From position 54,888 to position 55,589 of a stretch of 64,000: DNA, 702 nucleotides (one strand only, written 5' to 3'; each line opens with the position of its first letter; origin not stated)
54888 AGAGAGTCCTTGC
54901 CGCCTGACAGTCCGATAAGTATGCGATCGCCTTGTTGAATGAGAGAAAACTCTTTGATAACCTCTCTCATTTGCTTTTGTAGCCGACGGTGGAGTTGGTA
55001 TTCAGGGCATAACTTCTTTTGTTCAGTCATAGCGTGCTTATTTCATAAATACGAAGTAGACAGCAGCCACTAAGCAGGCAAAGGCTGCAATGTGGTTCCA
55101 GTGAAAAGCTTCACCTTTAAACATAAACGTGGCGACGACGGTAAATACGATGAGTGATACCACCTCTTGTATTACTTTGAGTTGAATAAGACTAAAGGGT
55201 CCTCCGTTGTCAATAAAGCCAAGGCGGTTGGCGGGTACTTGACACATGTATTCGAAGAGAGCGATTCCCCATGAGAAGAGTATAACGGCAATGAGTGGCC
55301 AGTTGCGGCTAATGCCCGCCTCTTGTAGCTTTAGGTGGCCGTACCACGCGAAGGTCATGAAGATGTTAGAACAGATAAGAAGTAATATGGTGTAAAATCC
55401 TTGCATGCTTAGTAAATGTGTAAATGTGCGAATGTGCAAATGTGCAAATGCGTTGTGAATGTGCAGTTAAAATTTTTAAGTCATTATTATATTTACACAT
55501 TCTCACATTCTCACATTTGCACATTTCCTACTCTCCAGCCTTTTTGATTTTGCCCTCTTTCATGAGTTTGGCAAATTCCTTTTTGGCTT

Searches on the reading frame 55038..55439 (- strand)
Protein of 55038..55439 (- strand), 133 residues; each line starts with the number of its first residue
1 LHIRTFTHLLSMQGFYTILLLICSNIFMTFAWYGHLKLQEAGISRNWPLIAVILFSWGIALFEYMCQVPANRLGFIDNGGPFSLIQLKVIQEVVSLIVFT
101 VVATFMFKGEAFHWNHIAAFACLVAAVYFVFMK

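Call 61: search_protein_families(library=pfam, proteins=[window:55038-55439:-], max_evalue=0.01)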
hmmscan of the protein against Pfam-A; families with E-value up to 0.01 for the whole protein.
window:55038-55439:- (133 aa): 1 family
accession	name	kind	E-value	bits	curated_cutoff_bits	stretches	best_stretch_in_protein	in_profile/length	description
PF04342.18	DMT_6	-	1.8e-44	150.8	25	1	17-131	1-104/104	Putative member of DMT superfamily (DUF486)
